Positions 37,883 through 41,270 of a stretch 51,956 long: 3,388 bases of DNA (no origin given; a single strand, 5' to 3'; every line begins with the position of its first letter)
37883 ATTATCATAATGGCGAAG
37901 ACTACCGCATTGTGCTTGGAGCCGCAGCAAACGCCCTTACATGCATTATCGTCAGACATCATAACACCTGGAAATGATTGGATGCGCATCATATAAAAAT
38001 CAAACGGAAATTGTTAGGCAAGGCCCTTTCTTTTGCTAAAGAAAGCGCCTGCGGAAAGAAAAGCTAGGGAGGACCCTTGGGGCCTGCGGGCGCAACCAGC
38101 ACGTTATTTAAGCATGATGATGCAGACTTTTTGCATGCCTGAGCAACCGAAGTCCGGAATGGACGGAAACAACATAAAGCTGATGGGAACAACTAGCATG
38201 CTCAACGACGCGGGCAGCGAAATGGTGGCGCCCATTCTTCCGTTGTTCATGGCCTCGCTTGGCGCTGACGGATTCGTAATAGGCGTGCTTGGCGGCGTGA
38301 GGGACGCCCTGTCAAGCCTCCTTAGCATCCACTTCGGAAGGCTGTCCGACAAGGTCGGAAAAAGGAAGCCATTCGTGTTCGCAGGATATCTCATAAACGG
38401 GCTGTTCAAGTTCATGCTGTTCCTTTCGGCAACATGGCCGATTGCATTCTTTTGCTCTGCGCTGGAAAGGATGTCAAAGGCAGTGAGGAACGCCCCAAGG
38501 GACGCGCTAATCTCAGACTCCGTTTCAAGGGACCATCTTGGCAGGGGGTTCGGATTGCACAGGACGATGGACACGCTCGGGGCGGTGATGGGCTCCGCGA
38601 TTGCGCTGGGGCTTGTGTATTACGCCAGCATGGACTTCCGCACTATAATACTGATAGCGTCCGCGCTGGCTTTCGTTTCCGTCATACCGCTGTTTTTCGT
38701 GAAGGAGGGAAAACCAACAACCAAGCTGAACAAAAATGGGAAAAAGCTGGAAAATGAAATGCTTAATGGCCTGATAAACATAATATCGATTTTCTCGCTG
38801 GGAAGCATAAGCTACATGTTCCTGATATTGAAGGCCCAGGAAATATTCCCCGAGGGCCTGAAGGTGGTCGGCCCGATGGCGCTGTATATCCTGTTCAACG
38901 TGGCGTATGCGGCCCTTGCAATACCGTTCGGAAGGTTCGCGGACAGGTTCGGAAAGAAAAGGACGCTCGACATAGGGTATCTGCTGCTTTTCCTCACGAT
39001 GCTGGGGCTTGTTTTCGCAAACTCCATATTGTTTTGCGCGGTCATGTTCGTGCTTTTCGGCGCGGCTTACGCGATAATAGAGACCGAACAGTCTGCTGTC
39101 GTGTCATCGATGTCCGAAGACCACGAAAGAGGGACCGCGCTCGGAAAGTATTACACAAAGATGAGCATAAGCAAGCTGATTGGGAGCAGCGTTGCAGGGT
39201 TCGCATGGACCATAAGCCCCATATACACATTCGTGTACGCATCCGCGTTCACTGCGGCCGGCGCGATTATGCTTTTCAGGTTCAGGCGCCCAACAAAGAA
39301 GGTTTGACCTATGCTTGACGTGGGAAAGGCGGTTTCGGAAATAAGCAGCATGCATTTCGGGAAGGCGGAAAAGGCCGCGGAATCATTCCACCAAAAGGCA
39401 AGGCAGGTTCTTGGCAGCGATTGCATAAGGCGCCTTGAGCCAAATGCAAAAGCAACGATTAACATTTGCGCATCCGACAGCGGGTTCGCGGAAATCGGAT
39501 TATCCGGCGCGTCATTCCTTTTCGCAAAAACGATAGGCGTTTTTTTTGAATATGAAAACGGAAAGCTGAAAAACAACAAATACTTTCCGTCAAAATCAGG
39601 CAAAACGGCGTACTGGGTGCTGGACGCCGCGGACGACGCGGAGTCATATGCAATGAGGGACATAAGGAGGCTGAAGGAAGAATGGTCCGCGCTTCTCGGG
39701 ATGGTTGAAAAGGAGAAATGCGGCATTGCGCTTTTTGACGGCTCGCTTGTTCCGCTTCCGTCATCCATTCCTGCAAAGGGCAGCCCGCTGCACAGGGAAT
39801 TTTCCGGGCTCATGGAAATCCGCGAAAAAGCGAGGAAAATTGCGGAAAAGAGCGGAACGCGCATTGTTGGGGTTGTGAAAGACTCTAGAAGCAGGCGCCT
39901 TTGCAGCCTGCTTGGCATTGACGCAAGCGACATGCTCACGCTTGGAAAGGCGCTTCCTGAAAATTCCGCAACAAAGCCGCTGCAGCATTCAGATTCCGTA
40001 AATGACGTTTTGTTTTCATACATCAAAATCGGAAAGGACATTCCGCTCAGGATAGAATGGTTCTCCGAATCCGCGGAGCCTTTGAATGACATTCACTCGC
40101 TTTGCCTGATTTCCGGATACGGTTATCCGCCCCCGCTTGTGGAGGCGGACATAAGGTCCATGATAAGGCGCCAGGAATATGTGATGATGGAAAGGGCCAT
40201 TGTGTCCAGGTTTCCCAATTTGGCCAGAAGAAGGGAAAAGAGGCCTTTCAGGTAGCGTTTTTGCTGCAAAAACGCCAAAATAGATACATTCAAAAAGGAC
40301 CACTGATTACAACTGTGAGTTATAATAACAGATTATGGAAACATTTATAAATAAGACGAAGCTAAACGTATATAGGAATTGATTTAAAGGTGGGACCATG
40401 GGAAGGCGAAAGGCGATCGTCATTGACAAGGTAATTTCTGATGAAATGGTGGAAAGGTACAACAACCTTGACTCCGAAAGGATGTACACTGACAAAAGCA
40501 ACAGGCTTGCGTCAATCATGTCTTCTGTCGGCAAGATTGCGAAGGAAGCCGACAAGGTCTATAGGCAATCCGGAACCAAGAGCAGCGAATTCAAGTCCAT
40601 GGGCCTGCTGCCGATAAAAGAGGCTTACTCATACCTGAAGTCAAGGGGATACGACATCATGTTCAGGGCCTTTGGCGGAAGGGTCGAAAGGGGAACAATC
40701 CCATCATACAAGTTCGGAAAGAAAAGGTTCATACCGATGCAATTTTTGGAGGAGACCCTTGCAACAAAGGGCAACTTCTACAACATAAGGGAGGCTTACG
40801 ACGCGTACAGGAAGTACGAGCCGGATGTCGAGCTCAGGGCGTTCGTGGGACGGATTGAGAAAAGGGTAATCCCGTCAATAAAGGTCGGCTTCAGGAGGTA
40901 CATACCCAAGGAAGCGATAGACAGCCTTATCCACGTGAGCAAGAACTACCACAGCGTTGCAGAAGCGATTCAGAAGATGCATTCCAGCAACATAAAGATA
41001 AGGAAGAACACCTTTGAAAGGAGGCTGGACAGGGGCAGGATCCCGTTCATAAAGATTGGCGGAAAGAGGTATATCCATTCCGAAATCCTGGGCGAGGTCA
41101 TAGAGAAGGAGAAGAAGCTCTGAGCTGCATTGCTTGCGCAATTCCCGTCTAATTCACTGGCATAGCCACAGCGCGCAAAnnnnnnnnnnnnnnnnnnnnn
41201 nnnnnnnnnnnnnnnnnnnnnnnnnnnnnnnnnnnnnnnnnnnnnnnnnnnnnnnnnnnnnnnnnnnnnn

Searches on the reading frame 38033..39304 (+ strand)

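Call 34: search_protein_families(library=pfam, proteins=[window:38033-39304:+], max_evalue=0.001)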
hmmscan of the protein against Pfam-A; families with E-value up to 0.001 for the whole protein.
window:38033-39304:+ (424 aa): 2 families
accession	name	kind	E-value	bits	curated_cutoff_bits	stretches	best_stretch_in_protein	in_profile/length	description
PF07690.21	MFS_1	-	2.6e-44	152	33.4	2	54-253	4-214/347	Major Facilitator Superfamily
PF12832.13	MFS_1_like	-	2.4e-06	27.3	25.2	1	66-401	19-372/373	MFS_1 like family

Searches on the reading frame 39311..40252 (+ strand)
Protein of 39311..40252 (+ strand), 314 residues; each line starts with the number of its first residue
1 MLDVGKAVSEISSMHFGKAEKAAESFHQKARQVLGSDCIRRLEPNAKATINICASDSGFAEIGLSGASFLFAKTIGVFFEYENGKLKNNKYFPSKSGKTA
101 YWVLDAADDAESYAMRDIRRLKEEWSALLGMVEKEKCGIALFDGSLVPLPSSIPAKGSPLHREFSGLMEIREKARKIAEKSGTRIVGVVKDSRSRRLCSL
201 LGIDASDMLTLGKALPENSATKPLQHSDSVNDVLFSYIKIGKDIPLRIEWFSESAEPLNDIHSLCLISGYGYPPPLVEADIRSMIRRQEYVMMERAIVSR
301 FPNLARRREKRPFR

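Call 34: search_protein_families(library=pfam, proteins=[window:39311-40252:+], max_evalue=0.001)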
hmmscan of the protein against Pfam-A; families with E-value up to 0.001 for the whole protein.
window:39311-40252:+ (314 aa): 1 family
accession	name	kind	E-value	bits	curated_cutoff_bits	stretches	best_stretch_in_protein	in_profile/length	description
PF09376.16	NurA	-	3.2e-13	50.2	21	1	52-280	3-249/254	NurA domain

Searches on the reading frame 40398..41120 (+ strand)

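Call 34: search_protein_families(library=pfam, proteins=[window:40398-41120:+], max_evalue=0.001)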
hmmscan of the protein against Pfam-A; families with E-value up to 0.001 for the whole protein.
window:40398-41120:+ (241 aa): 1 family
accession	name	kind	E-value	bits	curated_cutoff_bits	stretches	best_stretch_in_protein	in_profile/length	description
PF12728.13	HTH_17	-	4.4e-07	30.5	27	0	200-237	12-49/51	Helix-turn-helix domain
